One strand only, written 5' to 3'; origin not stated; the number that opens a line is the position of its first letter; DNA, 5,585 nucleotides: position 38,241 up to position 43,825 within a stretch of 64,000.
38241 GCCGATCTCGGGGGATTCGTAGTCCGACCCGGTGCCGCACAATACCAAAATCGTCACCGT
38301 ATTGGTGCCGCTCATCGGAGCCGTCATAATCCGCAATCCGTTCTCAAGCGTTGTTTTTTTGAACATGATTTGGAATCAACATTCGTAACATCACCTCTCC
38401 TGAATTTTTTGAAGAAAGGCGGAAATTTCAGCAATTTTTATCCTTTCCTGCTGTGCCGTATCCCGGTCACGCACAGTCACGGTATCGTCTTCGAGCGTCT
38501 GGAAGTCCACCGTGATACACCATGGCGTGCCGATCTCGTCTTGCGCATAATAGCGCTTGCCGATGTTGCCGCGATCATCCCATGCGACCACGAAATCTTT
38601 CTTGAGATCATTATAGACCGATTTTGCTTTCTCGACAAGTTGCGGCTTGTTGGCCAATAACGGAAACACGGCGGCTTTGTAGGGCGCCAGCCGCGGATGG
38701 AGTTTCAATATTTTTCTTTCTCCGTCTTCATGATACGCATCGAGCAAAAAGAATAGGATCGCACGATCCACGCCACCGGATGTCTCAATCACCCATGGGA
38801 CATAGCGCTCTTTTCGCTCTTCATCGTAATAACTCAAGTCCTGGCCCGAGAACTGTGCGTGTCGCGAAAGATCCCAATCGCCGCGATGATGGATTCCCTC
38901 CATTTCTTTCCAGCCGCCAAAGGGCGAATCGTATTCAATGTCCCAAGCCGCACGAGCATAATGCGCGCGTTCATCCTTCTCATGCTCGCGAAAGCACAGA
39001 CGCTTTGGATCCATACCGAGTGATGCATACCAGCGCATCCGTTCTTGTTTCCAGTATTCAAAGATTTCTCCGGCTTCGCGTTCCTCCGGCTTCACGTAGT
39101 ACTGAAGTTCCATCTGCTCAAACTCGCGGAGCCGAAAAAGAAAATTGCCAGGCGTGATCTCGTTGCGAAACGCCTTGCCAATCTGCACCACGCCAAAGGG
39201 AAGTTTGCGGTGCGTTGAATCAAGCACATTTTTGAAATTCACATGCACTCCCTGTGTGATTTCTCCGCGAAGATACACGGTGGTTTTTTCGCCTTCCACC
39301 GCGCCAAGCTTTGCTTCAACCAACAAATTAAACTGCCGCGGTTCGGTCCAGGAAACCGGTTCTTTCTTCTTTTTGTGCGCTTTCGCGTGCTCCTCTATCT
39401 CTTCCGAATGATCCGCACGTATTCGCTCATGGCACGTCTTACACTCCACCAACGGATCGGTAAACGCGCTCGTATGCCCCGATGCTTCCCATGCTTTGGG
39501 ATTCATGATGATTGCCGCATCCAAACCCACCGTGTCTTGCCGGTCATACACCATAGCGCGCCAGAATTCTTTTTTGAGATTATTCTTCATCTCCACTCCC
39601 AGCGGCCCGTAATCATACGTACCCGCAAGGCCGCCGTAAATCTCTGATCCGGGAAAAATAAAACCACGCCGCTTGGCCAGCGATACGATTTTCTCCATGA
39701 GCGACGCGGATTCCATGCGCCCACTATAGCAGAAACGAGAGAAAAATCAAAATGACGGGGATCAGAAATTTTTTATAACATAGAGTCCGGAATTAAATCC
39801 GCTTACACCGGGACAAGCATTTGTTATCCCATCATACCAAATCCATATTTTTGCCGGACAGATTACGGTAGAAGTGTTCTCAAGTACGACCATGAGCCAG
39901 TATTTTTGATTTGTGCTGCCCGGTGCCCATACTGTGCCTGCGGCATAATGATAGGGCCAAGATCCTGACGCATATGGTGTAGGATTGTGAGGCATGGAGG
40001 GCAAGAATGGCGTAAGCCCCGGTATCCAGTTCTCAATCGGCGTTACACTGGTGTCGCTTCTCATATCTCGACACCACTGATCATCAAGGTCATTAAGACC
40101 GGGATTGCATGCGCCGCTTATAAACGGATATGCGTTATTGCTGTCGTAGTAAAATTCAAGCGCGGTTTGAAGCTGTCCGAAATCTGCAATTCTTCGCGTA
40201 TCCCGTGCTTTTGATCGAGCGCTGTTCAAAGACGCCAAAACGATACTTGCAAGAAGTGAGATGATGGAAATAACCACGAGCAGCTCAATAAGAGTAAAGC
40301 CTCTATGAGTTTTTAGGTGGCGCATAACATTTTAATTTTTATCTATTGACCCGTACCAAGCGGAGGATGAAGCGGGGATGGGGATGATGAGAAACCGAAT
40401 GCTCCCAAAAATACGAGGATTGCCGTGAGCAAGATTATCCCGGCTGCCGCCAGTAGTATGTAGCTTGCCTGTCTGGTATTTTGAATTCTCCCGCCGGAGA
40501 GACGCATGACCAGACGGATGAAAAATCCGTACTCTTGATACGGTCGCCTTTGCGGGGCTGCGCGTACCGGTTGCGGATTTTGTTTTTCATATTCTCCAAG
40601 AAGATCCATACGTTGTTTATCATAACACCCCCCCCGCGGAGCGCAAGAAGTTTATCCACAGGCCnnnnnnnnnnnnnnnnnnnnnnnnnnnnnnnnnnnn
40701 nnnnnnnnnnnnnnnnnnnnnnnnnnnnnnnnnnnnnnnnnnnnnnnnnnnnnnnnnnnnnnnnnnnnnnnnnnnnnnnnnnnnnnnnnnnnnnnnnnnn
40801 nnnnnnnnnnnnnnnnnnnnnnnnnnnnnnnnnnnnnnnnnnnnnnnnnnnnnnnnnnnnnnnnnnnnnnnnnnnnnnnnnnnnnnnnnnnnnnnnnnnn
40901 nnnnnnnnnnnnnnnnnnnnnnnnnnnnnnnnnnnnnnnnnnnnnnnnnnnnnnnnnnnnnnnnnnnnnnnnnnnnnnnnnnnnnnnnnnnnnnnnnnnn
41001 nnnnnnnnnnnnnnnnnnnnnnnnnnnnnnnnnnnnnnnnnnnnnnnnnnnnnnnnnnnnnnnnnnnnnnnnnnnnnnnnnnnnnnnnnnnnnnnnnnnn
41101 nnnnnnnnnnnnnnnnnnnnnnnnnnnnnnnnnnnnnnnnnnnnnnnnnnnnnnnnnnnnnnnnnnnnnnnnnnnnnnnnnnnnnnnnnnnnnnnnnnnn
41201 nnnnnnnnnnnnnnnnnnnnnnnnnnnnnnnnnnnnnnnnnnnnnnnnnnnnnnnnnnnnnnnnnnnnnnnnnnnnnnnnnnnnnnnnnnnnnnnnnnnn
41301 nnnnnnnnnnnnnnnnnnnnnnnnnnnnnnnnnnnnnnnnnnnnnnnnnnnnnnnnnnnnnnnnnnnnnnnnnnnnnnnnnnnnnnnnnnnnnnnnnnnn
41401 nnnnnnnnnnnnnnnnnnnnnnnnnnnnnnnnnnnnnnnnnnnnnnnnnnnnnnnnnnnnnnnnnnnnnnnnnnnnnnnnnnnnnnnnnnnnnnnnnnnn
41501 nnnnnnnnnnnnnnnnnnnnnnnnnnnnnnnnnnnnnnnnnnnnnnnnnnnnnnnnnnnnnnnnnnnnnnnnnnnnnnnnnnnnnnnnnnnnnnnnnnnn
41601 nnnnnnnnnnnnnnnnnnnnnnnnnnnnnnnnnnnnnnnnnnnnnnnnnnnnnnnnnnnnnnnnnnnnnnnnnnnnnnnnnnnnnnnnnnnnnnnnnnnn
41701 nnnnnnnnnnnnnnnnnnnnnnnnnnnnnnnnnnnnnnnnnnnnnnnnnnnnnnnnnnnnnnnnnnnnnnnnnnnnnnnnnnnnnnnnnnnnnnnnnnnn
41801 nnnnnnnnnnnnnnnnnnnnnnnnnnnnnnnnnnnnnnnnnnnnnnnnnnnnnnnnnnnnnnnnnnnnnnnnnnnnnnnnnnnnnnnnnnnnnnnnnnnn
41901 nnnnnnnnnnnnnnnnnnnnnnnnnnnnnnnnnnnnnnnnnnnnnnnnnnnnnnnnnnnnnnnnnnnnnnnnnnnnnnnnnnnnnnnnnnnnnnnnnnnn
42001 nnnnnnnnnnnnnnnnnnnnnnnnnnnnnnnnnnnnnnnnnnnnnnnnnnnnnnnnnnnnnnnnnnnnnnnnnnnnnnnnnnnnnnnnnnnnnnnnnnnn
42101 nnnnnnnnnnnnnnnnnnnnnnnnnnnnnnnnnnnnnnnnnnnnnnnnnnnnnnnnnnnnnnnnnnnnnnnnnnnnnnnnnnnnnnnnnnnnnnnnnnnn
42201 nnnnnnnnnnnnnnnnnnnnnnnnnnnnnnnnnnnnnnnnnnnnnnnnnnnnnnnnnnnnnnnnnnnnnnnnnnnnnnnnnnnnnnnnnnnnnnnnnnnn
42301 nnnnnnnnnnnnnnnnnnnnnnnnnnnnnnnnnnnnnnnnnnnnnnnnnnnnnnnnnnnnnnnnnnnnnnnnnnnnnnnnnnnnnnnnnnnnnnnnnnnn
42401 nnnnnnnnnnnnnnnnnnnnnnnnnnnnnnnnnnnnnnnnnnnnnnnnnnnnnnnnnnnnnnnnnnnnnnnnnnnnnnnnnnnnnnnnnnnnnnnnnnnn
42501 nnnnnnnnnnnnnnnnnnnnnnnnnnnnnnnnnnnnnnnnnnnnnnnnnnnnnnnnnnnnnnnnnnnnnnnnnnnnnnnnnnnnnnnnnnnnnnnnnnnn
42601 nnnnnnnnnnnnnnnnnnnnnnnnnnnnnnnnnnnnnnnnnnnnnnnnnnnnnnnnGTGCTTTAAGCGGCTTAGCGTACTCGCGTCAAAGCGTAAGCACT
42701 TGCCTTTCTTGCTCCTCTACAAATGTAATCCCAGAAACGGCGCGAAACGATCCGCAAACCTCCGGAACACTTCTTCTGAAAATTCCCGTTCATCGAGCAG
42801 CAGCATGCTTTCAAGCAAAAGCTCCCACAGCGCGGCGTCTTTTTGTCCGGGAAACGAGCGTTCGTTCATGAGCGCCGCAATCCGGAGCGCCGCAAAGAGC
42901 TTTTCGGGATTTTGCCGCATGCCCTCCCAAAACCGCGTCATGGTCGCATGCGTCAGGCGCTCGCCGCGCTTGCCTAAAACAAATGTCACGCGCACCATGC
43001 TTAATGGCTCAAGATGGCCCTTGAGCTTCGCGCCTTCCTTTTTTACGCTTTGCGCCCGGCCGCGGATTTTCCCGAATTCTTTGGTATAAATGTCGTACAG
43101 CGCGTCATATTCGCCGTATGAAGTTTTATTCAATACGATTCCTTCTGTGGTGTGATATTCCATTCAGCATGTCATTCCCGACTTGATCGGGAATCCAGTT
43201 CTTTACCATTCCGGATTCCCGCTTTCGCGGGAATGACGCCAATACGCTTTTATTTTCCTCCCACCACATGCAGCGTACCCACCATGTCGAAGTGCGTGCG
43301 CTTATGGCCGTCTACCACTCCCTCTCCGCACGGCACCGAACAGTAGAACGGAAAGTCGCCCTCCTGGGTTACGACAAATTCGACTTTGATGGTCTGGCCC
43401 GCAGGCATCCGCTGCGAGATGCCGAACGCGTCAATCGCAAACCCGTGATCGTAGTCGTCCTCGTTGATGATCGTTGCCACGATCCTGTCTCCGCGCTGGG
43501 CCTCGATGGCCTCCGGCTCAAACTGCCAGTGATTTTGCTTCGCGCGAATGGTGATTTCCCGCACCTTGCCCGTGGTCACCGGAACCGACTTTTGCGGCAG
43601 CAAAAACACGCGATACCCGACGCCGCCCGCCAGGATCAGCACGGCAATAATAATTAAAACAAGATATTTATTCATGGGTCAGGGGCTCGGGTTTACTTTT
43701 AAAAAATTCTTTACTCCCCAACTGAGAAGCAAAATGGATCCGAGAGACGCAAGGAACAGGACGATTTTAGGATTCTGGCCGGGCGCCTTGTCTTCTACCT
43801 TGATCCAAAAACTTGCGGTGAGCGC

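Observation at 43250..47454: Membrane thiol/copper redox cluster (Trx-like, DoxX, CcdA, His-rich tandem-domain protein, CuA-type cupredoxin) in an organism with no visible respiratory context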

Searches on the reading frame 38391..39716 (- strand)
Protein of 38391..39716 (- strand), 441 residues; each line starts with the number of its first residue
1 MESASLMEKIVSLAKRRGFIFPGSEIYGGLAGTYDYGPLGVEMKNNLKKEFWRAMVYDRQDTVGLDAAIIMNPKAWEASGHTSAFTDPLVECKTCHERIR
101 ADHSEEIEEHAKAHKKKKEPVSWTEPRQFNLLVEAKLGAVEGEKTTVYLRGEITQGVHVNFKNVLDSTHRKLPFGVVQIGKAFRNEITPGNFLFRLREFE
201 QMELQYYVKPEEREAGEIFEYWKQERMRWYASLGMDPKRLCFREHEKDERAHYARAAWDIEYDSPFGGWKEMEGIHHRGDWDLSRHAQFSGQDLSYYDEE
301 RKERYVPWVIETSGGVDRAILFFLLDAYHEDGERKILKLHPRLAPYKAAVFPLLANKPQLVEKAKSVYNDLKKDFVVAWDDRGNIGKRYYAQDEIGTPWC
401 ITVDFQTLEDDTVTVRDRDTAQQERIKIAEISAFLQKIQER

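Call 58: search_protein_families(library=pfam, proteins=[window:38391-39716:-], max_evalue=0.00001)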
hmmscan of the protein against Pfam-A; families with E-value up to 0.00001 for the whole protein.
window:38391-39716:- (441 aa): 2 families
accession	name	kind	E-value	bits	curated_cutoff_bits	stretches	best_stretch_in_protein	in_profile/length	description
PF03129.25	HGTP_anticodon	-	2e-21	76.4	21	1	347-437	1-93/94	Anticodon binding domain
PF00587.30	tRNA-synt_2b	-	8.1e-12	46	29.3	1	145-322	9-174/179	tRNA synthetase class II core domain (G, H, P, S and T)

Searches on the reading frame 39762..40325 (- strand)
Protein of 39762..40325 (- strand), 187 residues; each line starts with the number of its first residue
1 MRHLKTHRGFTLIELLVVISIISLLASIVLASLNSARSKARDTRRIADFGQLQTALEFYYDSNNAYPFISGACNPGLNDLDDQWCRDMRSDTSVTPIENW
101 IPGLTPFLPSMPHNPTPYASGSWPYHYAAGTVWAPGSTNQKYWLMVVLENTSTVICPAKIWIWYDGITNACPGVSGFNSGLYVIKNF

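Call 58: search_protein_families(library=pfam, proteins=[window:39762-40325:-], max_evalue=0.00001)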
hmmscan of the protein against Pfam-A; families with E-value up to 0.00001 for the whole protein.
window:39762-40325:- (187 aa): 1 family
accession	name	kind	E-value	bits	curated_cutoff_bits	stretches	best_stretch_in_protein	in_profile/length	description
PF07963.17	N_methyl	-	1.5e-08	34.3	21.2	1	5-30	2-27/27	Prokaryotic N-terminal methylation motif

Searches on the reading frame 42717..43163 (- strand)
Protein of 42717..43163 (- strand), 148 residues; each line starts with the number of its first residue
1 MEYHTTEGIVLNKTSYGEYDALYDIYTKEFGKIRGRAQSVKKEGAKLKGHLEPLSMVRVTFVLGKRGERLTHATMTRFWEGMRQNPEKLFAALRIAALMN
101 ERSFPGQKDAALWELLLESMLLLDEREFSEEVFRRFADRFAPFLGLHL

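Call 3: search_protein_families(library=pfam, proteins=[window:42717-43163:-], max_evalue=0.1)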
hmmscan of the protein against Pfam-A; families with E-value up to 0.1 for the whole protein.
window:42717-43163:- (148 aa): 2 families
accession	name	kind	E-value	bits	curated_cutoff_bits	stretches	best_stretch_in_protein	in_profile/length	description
PF11967.14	RecO_N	-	2.3e-15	56.8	27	1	1-74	1-75/80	Recombination protein O N terminal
PF02565.21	RecO_C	-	0.098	12.8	22.1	0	83-145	1-63/157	Recombination protein O C terminal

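Call 4: search_protein_families(library=ncbifam, proteins=[window:42717-43163:-], max_evalue=0.1)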
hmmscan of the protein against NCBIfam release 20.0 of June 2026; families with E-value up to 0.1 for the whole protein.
window:42717-43163:- (148 aa): 1 family
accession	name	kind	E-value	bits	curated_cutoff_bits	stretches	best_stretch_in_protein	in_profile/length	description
TIGR00613.1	reco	equivalog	1e-18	67.6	48.7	1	5-136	2-133/239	DNA repair protein RecO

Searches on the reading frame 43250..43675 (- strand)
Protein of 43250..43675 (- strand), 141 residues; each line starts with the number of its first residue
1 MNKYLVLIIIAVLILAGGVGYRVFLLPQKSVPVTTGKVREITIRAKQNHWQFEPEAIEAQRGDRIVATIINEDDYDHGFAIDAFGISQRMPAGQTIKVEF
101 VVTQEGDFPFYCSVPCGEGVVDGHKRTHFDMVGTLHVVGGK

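Call 3: search_protein_families(library=pfam, proteins=[window:43250-43675:-], max_evalue=0.1)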
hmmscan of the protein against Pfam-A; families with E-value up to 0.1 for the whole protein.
window:43250-43675:- (141 aa): 5 families
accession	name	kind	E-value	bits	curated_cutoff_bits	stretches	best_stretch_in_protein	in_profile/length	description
PF13473.12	Cupredoxin_1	-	9.2e-10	38.9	27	1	38-114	20-94/104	Cupredoxin-like domain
PF00116.26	COX2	-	0.0022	18.3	22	1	66-117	56-107/120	Cytochrome C oxidase subunit II, periplasmic domain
PF00127.26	Copper-bind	-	0.0076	17.1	21.2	0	41-115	3-86/99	Copper binding proteins, plastocyanin/azurin family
PF23509.1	MSMEG_3727_PQQ-assoc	-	0.025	14.4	27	1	40-118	44-122/152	MSMEG_3727, PQQ-associated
PF20942.3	DUF4785_2nd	-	0.071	13.5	30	1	51-108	6-62/105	Domain of unknown function (DUF4785) central domain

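Call 4: search_protein_families(library=ncbifam, proteins=[window:43250-43675:-], max_evalue=0.1)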
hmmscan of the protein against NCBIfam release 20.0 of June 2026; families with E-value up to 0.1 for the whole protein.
window:43250-43675:- (141 aa): 8 families
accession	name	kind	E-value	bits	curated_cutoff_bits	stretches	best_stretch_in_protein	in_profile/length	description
TIGR04246.1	nitrous_NosZ_Gp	equivalog_domain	3.2e-12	45.5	625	1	39-116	483-563/578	Sec-dependent nitrous-oxide reductase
TIGR03096.1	nitroso_cyanin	equivalog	1e-09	38.2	142.85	1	51-114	57-120/135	nitrosocyanin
NF052460.1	L-NosZ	equivalog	5.7e-08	31.7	700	1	24-118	360-467/480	clade III lactonase-type nitrous-oxide reductase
TIGR04244.1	nitrous_NosZ_RR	equivalog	3e-06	26.1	625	1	40-116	534-613/627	TAT-dependent nitrous-oxide reductase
TIGR02866.1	CoxB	equivalog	0.00018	21.1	147.7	1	6-119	59-181/202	cytochrome c oxidase subunit II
NF050117.1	aa3_CtaC_Actin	exception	0.0029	16.9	250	1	66-118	169-221/244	aa3-type cytochrome oxidase subunit II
TIGR02656.1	cyanin_plasto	equivalog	0.0062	16.9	87.85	0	41-121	3-93/99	plastocyanin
TIGR04339.1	PQQ_MSMEG_3727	hypoth_equivalog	0.029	14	75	1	40-118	43-121/151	MSMEG_3727 family PQQ-associated protein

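Call 10: search_solved_structures(query=window:43250-43675:-, max_evalue=1, show_alignments=3)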
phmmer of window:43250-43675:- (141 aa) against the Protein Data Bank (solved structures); distinct sequences matched with E-value up to 1: 58.
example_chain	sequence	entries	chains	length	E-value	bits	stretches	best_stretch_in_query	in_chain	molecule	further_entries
1iby_A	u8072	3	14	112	7.3e-09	38.8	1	50-114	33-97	NITROSOCYANIN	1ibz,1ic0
6pty_A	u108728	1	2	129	2.5e-07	33.8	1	33-118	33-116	Cytochrome c oxidase subunit 2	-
6ptt_A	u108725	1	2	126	7e-07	32.4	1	33-118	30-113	Cytochrome c oxidase subunit 2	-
2lln_A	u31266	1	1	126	9.3e-05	25.5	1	40-119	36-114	Cytochrome c oxidase subunit 2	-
2cua_A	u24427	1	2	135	0.0001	25.3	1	40-119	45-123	PROTEIN (CUA)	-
2fwl_B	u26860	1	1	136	0.00011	25.3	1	40-119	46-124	Cytochrome c oxidase subunit II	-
3s33_B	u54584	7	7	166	0.00018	24.6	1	40-119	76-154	Cytochrome c oxidase subunit 2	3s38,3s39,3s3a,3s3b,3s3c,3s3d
3eh3_B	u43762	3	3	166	0.00018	24.6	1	40-119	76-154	Cytochrome c oxidase subunit 2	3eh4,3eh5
1ehk_B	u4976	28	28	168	0.00018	24.6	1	40-119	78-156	BA3-TYPE CYTOCHROME-C OXIDASE | Cytochrome c oxidase polypeptide II | Cytochrome c oxidase subunit 2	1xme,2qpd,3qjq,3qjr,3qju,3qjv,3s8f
2qpe_B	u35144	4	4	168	0.00018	24.6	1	40-119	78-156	Cytochrome c oxidase subunit 2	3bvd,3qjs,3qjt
6y7d_A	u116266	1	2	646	0.0005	23.1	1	56-116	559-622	Nitrous-oxide reductase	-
3sbp_A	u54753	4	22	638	0.00051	23.1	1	56-116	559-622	Nitrous-oxide reductase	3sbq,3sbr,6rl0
6y77_A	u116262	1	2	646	0.00051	23.1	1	56-116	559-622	Nitrous-oxide reductase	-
6y7e_A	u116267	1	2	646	0.00051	23.1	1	56-116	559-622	Nitrous-oxide reductase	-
7aqa_A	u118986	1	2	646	0.00051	23.1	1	56-116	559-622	Nitrous-oxide reductase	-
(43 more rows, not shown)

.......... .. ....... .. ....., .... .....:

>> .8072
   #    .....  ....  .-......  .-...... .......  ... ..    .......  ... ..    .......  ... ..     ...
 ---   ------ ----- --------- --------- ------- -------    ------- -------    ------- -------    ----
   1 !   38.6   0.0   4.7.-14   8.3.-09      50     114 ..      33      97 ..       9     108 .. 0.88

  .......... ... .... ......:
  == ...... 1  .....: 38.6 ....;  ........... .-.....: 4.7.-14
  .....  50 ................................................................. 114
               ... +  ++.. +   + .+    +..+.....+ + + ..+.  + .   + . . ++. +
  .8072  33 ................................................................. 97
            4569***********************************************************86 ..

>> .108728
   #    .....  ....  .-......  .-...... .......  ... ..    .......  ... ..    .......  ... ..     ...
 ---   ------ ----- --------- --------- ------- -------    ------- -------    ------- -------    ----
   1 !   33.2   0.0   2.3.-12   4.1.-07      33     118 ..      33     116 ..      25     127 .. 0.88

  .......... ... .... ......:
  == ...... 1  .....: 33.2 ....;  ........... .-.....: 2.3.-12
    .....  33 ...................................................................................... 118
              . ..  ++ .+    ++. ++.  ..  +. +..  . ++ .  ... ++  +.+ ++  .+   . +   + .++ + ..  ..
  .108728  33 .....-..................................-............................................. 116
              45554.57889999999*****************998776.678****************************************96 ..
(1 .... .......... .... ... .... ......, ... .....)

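Call 37: find_homologous_proteins(query=window:43250-43675:-)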
Query window:43250-43675:- (141 aa): 897 proteins with E <= 0.001 among 916 candidates; the best 120 are listed.
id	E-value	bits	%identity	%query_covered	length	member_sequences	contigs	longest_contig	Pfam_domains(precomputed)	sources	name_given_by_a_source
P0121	5.2e-83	294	91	100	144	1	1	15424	PF13473.13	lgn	-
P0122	5.5e-83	294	90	99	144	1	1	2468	PF13473.13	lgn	-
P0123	1.3e-80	286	90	99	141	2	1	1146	PF13473.13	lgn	-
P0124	7.9e-80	284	88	99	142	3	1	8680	PF13473.13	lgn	-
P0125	4.3e-78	278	86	100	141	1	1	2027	PF13473.13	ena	-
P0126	1.1e-75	270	83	99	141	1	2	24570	PF13473.13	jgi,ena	-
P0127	1.5e-75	270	85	99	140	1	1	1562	PF13473.13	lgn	-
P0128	2.8e-75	269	83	99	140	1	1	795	PF13473.13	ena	-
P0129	2.8e-75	269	84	99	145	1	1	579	PF13473.13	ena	-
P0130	4.7e-75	268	83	99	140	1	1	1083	PF13473.13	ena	-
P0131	1.4e-74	267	84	100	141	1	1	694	PF13473.13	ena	-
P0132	6.9e-74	264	85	99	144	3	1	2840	PF13473.13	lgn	-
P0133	8.5e-74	264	82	99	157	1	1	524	PF13473.13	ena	-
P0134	2.8e-71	256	81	99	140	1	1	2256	PF13473.13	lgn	-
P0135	2.8e-69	249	79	97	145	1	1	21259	PF13473.13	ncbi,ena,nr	ncbi:MAG: Uncharacterized protein G01um101433_533 [Parcubacteria group bacterium Gr01-1014_33]|nr:MA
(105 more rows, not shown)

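Call 44: predict_structure(alignment_id=A4)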
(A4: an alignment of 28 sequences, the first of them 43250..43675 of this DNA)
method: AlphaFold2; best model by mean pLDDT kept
length: 141 residues; sequences in the alignment: 28
mean_pLDDT: 91.1   pTM: 0.70
mean pLDDT of the five models: 91.1, 83.3, 83.0, 82.2, 75.4
residues with pLDDT >= 90: 116; 70-90: 14; 50-70: 11; < 50: 0
segments of 3 or more residues with pLDDT < 50: none
pLDDT, mean of each block of 10 residues (from residue 1): 91 94 72 77 95 95 95 96 95 96 94 94 94 91 52
secondary structure, 60 per line:
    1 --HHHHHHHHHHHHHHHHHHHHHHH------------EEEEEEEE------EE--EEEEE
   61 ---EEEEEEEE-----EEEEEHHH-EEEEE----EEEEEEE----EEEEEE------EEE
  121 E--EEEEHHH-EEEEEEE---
elements in order: H3-25 E38-45 E56-60 E64-71 E77-81 E86-90 E95-101 E106-111 E118-121 E124-127 E132-138
